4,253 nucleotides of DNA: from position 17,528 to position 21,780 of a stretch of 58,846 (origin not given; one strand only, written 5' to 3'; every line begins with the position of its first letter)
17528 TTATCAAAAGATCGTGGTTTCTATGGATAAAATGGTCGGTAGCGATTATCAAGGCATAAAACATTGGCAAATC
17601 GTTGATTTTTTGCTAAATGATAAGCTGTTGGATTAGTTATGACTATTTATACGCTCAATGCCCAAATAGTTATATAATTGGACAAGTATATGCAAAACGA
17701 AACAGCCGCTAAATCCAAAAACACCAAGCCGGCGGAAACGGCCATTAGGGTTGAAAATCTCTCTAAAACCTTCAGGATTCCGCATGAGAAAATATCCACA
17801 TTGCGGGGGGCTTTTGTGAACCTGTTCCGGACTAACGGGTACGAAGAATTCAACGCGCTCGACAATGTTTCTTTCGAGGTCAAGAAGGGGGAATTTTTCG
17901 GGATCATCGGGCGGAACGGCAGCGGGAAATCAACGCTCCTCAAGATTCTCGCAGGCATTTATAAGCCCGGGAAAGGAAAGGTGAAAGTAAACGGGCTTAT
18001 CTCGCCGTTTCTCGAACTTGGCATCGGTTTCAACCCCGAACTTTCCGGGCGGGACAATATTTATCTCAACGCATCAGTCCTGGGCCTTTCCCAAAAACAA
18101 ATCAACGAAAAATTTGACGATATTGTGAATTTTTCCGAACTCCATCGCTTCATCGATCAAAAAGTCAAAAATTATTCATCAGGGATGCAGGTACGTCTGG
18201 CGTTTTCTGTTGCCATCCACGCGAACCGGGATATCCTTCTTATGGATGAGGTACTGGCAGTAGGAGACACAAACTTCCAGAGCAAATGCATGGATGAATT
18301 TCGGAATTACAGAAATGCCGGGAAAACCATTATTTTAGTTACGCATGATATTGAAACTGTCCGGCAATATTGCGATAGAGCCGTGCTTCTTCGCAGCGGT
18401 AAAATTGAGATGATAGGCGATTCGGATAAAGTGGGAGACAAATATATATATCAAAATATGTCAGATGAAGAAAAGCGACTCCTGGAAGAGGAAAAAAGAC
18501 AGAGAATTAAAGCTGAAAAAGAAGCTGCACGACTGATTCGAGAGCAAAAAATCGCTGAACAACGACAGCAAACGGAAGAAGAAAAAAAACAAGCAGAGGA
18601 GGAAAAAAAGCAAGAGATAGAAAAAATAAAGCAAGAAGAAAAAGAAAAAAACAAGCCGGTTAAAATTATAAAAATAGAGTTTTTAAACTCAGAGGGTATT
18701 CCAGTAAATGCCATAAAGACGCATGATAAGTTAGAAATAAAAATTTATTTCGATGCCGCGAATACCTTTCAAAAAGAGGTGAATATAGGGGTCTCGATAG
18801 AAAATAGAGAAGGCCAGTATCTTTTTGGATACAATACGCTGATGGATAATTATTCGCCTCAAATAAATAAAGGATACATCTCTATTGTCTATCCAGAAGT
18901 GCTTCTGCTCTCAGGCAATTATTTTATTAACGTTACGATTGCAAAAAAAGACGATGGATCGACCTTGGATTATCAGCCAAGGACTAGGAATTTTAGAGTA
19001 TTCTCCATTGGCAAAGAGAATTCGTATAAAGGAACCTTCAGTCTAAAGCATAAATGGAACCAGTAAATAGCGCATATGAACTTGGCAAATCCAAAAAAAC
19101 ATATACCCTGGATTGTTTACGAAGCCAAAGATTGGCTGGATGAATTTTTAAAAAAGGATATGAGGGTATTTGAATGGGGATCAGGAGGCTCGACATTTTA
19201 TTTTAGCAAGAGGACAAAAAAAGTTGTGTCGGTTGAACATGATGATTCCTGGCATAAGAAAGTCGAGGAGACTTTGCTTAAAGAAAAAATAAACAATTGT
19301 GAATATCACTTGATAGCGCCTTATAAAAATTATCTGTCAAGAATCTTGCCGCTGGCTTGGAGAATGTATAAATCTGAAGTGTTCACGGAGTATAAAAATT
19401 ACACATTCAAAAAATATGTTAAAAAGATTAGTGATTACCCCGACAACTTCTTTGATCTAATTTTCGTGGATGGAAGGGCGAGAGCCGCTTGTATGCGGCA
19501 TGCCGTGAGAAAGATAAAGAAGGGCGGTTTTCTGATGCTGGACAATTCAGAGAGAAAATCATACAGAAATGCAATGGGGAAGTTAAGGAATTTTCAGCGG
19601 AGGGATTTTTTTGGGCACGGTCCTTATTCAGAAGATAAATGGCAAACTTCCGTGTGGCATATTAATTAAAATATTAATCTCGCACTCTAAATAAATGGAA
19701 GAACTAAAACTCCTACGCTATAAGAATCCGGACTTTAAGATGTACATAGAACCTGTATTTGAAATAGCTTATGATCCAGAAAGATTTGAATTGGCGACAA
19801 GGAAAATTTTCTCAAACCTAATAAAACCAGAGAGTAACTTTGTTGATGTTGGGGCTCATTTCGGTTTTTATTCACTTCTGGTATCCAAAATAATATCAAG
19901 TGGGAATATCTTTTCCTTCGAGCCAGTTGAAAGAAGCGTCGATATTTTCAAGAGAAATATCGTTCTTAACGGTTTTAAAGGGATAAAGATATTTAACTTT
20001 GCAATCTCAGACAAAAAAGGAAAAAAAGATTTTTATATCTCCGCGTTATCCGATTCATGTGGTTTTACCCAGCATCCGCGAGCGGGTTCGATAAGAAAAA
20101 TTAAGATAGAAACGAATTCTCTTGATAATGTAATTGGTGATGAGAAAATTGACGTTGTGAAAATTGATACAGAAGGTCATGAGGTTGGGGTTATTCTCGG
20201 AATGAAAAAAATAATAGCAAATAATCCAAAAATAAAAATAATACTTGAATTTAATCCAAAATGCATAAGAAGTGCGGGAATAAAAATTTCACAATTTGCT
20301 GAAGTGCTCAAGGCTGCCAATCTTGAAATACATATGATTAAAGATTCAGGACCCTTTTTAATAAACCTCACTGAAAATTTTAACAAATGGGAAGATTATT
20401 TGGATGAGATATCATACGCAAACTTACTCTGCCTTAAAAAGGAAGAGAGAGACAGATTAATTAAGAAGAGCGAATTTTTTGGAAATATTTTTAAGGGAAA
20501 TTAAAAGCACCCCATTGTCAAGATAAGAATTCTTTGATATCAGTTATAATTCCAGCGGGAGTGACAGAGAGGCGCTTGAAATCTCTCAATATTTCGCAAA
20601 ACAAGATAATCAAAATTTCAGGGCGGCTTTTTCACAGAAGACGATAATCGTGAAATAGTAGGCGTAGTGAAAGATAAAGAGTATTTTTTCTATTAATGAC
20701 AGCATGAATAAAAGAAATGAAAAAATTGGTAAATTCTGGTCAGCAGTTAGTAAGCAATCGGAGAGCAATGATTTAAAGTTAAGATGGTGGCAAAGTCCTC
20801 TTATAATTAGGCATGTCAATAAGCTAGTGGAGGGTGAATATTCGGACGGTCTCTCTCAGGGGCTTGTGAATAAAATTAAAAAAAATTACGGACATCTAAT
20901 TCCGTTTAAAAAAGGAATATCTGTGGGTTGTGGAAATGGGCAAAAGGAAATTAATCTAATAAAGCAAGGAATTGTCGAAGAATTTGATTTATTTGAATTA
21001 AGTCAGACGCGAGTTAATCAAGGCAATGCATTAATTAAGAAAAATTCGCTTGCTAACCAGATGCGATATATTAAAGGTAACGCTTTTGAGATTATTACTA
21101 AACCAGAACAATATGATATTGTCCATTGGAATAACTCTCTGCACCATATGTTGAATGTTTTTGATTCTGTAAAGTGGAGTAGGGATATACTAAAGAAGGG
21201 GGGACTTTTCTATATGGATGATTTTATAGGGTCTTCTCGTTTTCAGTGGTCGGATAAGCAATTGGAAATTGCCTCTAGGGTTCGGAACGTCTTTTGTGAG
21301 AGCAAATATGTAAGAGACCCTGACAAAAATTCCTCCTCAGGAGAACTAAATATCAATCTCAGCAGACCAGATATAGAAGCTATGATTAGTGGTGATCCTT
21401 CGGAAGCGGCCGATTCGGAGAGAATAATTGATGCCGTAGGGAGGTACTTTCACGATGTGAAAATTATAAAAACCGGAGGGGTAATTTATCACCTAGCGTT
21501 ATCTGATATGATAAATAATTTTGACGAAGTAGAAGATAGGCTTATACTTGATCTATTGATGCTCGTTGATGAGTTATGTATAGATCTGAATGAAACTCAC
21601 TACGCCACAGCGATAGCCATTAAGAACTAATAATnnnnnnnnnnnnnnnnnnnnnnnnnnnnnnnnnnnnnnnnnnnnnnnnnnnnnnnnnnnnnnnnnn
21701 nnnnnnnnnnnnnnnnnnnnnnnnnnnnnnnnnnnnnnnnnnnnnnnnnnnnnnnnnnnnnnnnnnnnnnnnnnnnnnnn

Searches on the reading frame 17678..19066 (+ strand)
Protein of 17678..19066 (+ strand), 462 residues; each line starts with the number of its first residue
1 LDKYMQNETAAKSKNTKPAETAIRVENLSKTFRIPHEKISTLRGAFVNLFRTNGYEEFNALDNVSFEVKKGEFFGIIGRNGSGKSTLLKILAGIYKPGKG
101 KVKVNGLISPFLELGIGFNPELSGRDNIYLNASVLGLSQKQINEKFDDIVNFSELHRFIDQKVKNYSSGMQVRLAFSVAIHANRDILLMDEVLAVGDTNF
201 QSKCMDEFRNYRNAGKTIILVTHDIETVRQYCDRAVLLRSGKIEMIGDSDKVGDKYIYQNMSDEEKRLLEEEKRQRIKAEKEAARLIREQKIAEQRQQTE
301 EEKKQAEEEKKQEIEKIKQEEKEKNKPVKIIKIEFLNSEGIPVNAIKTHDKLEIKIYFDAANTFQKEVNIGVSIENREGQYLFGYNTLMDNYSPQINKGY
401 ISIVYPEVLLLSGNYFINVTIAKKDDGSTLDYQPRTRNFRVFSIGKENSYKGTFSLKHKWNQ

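Call 5: search_protein_families(library=pfam, proteins=[window:17678-19066:+], max_evalue=0.01)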
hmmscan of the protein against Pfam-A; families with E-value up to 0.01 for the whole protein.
window:17678-19066:+ (462 aa): 6 families
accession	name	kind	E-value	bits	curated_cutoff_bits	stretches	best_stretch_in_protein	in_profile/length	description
PF00005.33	ABC_tran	-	1.1e-21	78.4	25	1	61-192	1-135/137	ABC transporter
PF14524.12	Wzt_C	-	1.1e-18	68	30.4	1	322-448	4-135/143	Wzt C-terminal domain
PF13304.12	AAA_21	-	2.4e-08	34.8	27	1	73-94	1-22/304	AAA domain, putative AbiEii toxin, Type IV TA system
PF13555.12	AAA_29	-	0.00036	20.7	27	1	62-99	13-50/61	P-loop containing region of AAA domain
PF05707.18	Zot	-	0.0011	18.9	20.3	1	97-231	11-134/197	Zonular occludens toxin (Zot)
PF15745.10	AP1AR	-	0.0082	16.2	27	0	238-320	47-128/276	AP-1 complex-associated regulatory protein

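Call 65: search_protein_families(library=ncbifam, proteins=[window:17678-19066:+], max_evalue=0.001)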
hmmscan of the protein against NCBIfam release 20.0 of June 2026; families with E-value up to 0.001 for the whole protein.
window:17678-19066:+ (462 aa): 182 families (the best 25 are shown)
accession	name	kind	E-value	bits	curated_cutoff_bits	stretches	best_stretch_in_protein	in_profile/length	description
NF010065.0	PRK13545.1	equivalog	3.6e-60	204.2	538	1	23-312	5-290/549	teichoic acids export protein ATP-binding subunit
NF010066.0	PRK13546.1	equivalog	3.3e-56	190.6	320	1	21-280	3-257/264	teichoic acids export ABC transporter ATP-binding subunit TagH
NF050108.1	galactan_ABC_ATP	equivalog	1.1e-50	172.2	400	1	59-256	43-240/244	galactan export ABC transporter ATP-binding subunit Wzt/RfbE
TIGR01188.1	drrA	subfamily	1.8e-39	135.8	312.45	2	121-333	80-288/302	daunorubicin resistance ABC transporter, ATP-binding protein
TIGR04521.1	ECF_ATPase_2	equivalog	2.7e-33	115.2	330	2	128-253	106-233/279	energy-coupling factor transporter ATPase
TIGR04520.1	ECF_ATPase_1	equivalog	9.3e-30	104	315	2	56-107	13-64/269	energy-coupling factor transporter ATPase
NF000355.4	ribo_prot_ABC_F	equivalog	4.5e-28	98.4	380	1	55-339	12-283/499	ribosomal protection-like ABC-F family protein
NF033858.1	ABC2_perm_RbbA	equivalog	7.1e-28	97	1050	1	52-307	273-536/909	ribosome-associated ATPase/putative transporter RbbA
TIGR01186.1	proV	subfamily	9.2e-28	97.4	326.6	2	117-350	81-311/363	betaine/proline/choline family ABC transporter ATP-binding protein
NF010059.0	PRK13536.1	equivalog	1e-27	96.8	549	1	36-250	36-259/342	nodulation factor ABC transporter ATP-binding protein NodI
NF010060.0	PRK13537.1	equivalog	1.5e-27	96.3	521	1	54-243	24-224/314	nodulation factor ABC transporter ATP-binding protein NodI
NF040840.2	tungstate_WtpC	equivalog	1.6e-27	96.7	440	1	54-253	10-219/347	tungstate ABC transporter ATP-binding protein WtpC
TIGR02315.1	ABC_phnC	equivalog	2.1e-26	92.9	266.1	2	152-257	132-238/243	phosphonate ABC transporter ATP-binding protein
TIGR01166.1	cbiO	subfamily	2.3e-26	92.4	211.8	2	57-106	4-53/190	cobalt ABC transporter, ATP-binding protein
NF010068.0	PRK13548.1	equivalog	3.4e-26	91.9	261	2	133-260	105-238/261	heme ABC transporter ATP-binding protein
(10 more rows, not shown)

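Call 87: predict_structure(protein=window:17678-19063:+)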
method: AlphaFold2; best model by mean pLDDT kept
length: 462 residues; sequences in the alignment: 1
mean_pLDDT: 45.5   pTM: 0.29
mean pLDDT of the five models: 45.5, 44.3, 41.1, 39.3, 36.3
residues with pLDDT >= 90: 0; 70-90: 74; 50-70: 76; < 50: 312
segments of 3 or more residues with pLDDT < 50: 1-261, 388-397, 424-439, 441-462
pLDDT, mean of each block of 10 residues (from residue 1): 26 28 29 29 30 33 35 34 32 30 32 34 32 36 39 39 37 31 25 34 39 37 42 37 37 39 68 75 78 76 74 68 57 76 69 74 53 63 51 48 70 63 45 39 42 30 26
secondary structure, 60 per line:
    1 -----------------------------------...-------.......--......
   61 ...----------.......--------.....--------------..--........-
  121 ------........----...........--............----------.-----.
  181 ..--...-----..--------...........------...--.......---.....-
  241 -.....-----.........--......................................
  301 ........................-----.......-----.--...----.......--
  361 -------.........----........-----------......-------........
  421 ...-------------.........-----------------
elements in order: E46-52 H55-63 E74-80 E89-93 E112-119 E127-134 H139-149 H152-163 E180-182 E185-187 H203-213 E220-222 H225-231 E235-239 E242-246 H252-260 H263-324 E330-336 E345-347 E352-358 E368-376 E381-388 E400-405 E413-423 E437-445

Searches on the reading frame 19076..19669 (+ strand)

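Call 5: search_protein_families(library=pfam, proteins=[window:19076-19669:+], max_evalue=0.01)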
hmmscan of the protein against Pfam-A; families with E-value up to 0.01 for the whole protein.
window:19076-19669:+ (197 aa): 1 family
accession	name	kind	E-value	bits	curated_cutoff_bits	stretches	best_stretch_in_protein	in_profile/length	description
PF13578.12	Methyltransf_24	-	0.0033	18.7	26.3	1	33-157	2-104/105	Methyltransferase domain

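Call 65: search_protein_families(library=ncbifam, proteins=[window:19076-19669:+], max_evalue=0.001)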
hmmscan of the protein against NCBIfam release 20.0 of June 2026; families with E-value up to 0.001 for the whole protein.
window:19076-19669:+ (197 aa): 0 families

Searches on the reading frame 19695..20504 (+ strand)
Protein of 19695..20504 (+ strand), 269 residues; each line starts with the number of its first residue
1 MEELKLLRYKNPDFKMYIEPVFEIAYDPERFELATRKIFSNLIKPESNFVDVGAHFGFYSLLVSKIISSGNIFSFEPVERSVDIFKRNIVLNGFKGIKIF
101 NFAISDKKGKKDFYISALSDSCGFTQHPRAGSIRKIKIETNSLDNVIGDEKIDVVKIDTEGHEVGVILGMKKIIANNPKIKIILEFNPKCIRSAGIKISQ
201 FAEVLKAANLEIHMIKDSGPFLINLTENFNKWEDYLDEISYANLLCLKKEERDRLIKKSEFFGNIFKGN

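Call 5: search_protein_families(library=pfam, proteins=[window:19695-20504:+], max_evalue=0.01)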
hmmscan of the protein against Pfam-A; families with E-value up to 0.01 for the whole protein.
window:19695-20504:+ (269 aa): 2 families
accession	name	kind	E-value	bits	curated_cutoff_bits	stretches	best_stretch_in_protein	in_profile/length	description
PF05050.19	Methyltransf_21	-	3.3e-15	57.1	22.7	1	51-188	1-150/173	Methyltransferase FkbM domain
PF05575.17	V_cholerae_RfbT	-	5.6e-07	29.6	27.9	1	24-176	58-216/286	Vibrio cholerae RfbT protein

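Call 65: search_protein_families(library=ncbifam, proteins=[window:19695-20504:+], max_evalue=0.001)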
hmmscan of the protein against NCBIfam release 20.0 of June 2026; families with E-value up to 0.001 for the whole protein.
window:19695-20504:+ (269 aa): 2 families
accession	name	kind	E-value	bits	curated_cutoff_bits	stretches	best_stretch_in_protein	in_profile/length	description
TIGR01444.1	fkbM_fam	subfamily_domain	7.1e-26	91.4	37.7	1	49-184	2-140/143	FkbM family methyltransferase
TIGR02469.1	CbiT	equivalog_domain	0.00021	21.5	78.3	1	43-102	17-76/124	precorrin-6Y C5,15-methyltransferase (decarboxylating) subunit CbiT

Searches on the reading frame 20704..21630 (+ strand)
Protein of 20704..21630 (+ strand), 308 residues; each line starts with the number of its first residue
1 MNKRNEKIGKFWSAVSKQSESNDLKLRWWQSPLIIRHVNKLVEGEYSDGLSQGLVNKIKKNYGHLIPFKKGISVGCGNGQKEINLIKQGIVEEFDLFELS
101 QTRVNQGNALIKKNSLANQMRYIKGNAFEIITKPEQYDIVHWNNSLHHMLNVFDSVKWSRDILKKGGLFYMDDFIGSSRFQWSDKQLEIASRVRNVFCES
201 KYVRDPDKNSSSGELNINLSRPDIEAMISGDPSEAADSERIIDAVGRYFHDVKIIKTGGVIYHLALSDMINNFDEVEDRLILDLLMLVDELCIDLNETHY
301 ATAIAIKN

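Call 5: search_protein_families(library=pfam, proteins=[window:20704-21630:+], max_evalue=0.01)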
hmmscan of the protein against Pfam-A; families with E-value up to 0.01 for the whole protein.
window:20704-21630:+ (308 aa): 8 families
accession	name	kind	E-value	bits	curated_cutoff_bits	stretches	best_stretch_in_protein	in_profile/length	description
PF08241.18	Methyltransf_11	-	7.8e-08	33.3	21.2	1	73-170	2-94/95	Methyltransferase domain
PF13649.12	Methyltransf_25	-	4.9e-07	30.8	27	1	74-167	4-97/97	Methyltransferase domain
PF13847.12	Methyltransf_31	-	1.3e-06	28.6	27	1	73-175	9-113/145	Methyltransferase domain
PF13489.12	Methyltransf_23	-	1.7e-06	28.3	27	1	66-174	21-119/164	Methyltransferase domain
PF08242.18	Methyltransf_12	-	2.1e-06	28.8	30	1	74-169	3-98/98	Methyltransferase domain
PF05175.20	MTS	-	0.00071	19.7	23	1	51-167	20-134/170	Methyltransferase small domain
PF01209.24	Ubie_methyltran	-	0.0037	17.1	20.1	0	70-171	50-151/233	ubiE/COQ5 methyltransferase family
PF12147.14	Methyltransf_20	-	0.0097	15.5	21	0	74-129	140-197/309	Putative methyltransferase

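Call 65: search_protein_families(library=ncbifam, proteins=[window:20704-21630:+], max_evalue=0.001)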
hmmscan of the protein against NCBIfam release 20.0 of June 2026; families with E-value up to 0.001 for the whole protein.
window:20704-21630:+ (308 aa): 2 families
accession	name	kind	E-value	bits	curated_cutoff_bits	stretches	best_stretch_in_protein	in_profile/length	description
TIGR02072.1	BioC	equivalog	0.00011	22.1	184.95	1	54-197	23-157/244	malonyl-ACP O-methyltransferase BioC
TIGR01983.1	UbiG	equivalog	0.00069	19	102.95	1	66-170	48-150/228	bifunctional 2-polyprenyl-6-hydroxyphenol methylase/3-demethylubiquinol 3-O-methyltransferase UbiG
